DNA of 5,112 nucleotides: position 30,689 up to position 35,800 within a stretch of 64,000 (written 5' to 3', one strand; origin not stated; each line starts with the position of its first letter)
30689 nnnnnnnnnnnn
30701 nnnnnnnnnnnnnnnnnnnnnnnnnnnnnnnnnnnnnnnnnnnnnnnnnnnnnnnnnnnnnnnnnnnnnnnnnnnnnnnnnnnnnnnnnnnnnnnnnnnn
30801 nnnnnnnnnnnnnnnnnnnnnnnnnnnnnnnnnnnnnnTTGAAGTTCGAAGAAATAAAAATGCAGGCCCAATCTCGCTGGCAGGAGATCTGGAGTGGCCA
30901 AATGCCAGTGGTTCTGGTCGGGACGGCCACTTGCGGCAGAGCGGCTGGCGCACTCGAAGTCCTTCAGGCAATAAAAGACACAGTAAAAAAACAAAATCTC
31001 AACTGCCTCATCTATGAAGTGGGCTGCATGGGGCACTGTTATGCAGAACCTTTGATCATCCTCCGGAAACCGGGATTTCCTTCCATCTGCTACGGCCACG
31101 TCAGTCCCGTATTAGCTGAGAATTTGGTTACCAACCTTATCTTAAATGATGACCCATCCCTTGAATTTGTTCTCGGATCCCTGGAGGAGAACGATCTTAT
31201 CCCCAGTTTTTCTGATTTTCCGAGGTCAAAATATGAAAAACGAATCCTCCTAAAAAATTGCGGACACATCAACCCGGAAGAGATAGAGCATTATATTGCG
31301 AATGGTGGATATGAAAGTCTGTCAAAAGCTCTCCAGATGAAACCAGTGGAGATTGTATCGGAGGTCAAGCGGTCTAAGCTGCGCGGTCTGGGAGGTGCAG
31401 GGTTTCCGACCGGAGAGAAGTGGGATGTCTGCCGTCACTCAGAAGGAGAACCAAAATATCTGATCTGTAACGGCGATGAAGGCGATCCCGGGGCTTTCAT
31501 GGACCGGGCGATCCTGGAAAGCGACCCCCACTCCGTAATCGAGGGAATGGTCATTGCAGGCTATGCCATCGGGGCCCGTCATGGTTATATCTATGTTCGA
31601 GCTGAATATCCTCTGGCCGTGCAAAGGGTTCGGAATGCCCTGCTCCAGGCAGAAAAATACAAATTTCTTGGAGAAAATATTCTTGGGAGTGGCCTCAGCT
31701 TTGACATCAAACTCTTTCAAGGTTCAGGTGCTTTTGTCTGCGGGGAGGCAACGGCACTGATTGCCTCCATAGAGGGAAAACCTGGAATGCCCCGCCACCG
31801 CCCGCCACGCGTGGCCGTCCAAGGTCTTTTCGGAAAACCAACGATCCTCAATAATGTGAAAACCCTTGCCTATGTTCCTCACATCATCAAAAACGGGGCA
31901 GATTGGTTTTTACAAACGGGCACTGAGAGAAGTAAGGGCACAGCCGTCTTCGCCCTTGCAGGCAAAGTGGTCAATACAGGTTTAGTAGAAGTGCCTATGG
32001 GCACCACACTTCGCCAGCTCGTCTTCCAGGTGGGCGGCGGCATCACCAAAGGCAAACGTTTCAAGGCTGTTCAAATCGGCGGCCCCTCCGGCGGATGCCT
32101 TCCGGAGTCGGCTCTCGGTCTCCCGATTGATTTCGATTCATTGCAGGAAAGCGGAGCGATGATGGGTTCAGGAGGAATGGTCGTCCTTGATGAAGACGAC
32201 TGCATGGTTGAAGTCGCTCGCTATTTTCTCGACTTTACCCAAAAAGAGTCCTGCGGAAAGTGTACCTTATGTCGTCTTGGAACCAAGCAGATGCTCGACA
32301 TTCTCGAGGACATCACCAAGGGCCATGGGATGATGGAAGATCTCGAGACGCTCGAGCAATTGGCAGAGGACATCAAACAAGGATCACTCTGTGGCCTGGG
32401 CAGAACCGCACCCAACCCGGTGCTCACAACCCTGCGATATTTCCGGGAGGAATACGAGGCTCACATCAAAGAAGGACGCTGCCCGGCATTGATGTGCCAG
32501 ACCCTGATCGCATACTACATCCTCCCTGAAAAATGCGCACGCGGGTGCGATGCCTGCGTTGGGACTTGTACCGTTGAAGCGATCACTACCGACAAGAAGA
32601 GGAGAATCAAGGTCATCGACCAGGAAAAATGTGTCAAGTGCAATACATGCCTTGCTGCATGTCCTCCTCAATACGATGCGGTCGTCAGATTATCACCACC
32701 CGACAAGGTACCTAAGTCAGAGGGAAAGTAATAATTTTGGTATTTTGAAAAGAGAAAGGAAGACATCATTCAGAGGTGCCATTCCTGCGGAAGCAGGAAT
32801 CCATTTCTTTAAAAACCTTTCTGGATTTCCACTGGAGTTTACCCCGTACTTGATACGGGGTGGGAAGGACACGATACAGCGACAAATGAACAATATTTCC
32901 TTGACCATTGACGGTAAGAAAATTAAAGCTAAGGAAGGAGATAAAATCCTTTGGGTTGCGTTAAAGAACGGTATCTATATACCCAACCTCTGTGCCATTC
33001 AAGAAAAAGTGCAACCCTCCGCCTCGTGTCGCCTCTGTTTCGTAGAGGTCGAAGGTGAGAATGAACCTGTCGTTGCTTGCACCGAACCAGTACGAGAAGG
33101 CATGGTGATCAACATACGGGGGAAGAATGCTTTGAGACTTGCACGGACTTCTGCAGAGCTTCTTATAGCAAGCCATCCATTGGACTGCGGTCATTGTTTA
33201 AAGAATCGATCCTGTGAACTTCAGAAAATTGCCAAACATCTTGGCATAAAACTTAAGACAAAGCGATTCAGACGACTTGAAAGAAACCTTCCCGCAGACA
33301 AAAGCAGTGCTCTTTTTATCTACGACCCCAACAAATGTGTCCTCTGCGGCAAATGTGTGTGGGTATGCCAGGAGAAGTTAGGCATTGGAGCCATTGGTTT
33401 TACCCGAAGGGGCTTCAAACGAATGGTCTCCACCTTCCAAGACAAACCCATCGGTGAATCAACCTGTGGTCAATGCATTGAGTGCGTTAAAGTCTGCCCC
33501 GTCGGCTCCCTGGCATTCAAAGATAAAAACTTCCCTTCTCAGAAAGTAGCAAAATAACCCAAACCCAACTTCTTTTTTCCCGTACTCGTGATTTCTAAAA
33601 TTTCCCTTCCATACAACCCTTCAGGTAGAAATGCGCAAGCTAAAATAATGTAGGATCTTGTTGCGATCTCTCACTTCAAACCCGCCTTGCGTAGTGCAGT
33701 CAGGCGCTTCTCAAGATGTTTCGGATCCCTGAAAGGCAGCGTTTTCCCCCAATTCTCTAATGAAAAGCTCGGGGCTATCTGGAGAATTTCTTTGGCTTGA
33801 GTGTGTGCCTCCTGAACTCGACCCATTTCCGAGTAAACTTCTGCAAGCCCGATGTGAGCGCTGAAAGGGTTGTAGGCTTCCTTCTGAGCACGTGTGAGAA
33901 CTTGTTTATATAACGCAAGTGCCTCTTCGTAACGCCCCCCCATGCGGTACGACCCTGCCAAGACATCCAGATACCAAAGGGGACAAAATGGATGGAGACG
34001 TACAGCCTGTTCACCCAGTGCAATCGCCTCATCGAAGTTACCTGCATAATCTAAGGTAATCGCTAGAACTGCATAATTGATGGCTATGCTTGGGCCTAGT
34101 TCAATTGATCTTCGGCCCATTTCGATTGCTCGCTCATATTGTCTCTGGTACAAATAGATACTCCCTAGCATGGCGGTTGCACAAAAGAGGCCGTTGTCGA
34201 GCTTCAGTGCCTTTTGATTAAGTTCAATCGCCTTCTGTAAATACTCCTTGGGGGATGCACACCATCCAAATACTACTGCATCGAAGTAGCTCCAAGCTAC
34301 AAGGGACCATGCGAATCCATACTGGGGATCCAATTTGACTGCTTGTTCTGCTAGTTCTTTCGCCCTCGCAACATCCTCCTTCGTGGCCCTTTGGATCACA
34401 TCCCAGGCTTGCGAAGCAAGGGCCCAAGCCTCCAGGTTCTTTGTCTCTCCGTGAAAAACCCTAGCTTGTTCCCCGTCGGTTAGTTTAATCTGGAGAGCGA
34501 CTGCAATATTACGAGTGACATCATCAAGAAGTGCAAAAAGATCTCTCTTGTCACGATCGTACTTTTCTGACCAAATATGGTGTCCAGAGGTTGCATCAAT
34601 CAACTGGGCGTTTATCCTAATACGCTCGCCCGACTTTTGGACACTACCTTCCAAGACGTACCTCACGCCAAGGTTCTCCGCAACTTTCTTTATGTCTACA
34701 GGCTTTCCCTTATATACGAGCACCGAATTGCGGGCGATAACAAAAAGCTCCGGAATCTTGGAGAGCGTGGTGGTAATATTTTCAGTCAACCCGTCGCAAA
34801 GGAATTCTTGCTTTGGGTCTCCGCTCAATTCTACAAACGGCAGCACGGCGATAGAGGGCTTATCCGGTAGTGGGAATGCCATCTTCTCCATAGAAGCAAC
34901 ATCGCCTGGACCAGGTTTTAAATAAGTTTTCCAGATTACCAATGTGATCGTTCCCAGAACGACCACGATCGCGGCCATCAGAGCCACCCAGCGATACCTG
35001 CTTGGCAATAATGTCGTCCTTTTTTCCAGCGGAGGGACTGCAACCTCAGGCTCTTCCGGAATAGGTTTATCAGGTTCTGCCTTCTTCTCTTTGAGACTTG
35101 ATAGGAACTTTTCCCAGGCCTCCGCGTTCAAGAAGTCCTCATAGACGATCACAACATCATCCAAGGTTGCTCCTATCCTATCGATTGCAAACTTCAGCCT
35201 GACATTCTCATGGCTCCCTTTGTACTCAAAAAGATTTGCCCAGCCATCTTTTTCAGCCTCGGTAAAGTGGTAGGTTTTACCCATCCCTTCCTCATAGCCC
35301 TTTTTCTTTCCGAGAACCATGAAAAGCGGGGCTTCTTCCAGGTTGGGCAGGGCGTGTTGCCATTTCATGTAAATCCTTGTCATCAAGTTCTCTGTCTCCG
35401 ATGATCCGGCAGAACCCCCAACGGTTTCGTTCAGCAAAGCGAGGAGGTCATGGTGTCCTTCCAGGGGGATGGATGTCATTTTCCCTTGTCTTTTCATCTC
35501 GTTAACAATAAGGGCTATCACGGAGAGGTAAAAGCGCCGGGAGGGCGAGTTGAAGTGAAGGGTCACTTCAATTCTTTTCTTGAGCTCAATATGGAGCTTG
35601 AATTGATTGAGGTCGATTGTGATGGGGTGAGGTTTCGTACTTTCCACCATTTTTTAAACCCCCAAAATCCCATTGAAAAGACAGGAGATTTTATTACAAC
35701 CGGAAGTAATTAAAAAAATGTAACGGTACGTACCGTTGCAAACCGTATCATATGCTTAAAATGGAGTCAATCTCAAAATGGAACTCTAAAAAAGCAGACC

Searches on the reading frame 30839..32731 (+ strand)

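Call 42: search_protein_families(library=pfam, proteins=[window:30839-32731:+], max_evalue=0.0001)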
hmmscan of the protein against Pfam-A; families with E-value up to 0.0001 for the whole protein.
window:30839-32731:+ (630 aa): 6 families
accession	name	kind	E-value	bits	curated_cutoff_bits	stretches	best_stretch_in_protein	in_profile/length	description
PF01512.22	Complex1_51K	-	1.5e-45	155.2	31.2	1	176-347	1-149/150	Nuo51 FMN-binding domain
PF10589.14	NADH_4Fe-4S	-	4.2e-35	119.9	23.5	1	458-542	1-85/85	NADH-ubiquinone oxidoreductase-F iron-sulfur binding region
PF10531.15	SLBB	-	1.5e-07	31.6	27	1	371-419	2-53/55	SLBB domain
PF14697.11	Fer4_21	-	7.9e-06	26.4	35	1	564-609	6-52/59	4Fe-4S dicluster domain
PF12838.12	Fer4_7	-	2.7e-05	25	27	1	568-610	3-50/52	4Fe-4S dicluster domain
PF13237.11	Fer4_10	-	3.9e-05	23.9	25.5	1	560-609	3-53/53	4Fe-4S dicluster domain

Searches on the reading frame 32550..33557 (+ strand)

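Call 42: search_protein_families(library=pfam, proteins=[window:32550-33557:+], max_evalue=0.0001)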
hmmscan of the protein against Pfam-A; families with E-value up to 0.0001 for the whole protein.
window:32550-33557:+ (335 aa): 9 families
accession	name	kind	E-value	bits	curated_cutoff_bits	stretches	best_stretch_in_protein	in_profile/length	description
PF13510.11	Fer2_4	-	5.8e-20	71.6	22.8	1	115-188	3-78/82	2Fe-2S iron-sulfur cluster binding domain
PF10588.14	NADH-G_4Fe-4S_3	-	1.4e-10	40.9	27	1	201-234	4-37/40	NADH-ubiquinone oxidoreductase-G iron-sulfur binding region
PF22117.2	Fer4_Nqo3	-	7.6e-08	32.9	27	1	260-321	8-66/67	NADH-quinone oxidoreductase subunit 3, ferredoxin-like domain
PF13237.11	Fer4_10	-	2e-06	28.1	25.5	0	303-326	6-31/53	4Fe-4S dicluster domain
PF12838.12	Fer4_7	-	1.6e-05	25.7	27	1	262-319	1-51/52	4Fe-4S dicluster domain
PF14697.11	Fer4_21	-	2e-05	25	35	1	259-318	4-53/59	4Fe-4S dicluster domain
PF12837.12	Fer4_6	-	2.7e-05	24.3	25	1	258-273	4-19/24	4Fe-4S binding domain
PF13183.11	Fer4_8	-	3.8e-05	24.6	27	0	212-276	7-67/68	4Fe-4S dicluster domain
PF00037.32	Fer4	-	8.2e-05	22.7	21.1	1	257-274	2-19/24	4Fe-4S binding domain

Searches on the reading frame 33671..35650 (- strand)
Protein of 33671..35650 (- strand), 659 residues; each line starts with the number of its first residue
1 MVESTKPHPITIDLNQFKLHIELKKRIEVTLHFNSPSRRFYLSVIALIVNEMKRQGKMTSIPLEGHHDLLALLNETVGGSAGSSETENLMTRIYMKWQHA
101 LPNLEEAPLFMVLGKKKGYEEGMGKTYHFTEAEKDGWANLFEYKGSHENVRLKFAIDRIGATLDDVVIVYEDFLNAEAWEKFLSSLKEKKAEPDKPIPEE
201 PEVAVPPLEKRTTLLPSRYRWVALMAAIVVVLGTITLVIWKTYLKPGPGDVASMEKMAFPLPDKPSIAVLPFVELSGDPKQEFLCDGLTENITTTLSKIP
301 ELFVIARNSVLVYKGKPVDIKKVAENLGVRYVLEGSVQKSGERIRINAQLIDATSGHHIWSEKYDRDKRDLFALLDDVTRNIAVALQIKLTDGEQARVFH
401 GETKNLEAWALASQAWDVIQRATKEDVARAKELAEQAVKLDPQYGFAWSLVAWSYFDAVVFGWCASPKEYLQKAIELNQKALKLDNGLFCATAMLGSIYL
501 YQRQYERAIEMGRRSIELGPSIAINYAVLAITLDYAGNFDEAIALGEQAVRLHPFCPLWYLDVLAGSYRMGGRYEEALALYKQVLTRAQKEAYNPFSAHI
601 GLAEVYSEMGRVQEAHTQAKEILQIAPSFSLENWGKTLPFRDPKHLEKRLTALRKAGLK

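Call 41: search_protein_families(library=pfam, proteins=[window:33671-35650:-], max_evalue=0.0001)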
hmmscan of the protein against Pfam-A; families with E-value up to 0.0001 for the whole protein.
window:33671-35650:- (659 aa): 12 families
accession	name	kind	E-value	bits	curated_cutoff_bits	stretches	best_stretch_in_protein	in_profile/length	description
PF13424.12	TPR_12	-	2.2e-19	69.9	30.1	1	564-627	9-76/77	Tetratricopeptide repeat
PF07719.23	TPR_2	-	1.3e-18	66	27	0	598-628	3-33/34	Tetratricopeptide repeat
PF00515.34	TPR_1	-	3.6e-13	49.2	27.8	0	567-587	10-30/34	Tetratricopeptide repeat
PF13428.12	TPR_14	-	4.4e-13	48.9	23.5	0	527-560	5-38/44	Tetratricopeptide repeat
PF13374.12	TPR_10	-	6.2e-12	45.6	27.5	0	559-590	3-34/42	Tetratricopeptide repeat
PF14559.12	TPR_19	-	2.2e-11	44.4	25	1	572-627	5-56/68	Tetratricopeptide repeat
PF13181.12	TPR_8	-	5.9e-11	42.1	25.7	0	494-518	6-30/34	Tetratricopeptide repeat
PF13176.12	TPR_7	-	1.9e-10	40.4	27.9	0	562-588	3-29/36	Tetratricopeptide repeat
PF13432.12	TPR_16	-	2e-10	41.3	32.7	1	529-589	3-62/65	Tetratricopeptide repeat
PF13431.12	TPR_17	-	2.9e-08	33.8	24.4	0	479-510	3-34/34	Tetratricopeptide repeat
PF17874.7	TPR_MalT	-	2.4e-07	30.8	45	0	494-626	6-152/336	MalT-like TPR region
PF13414.12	TPR_11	-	6.2e-05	23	26.8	0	568-585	4-21/42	TPR repeat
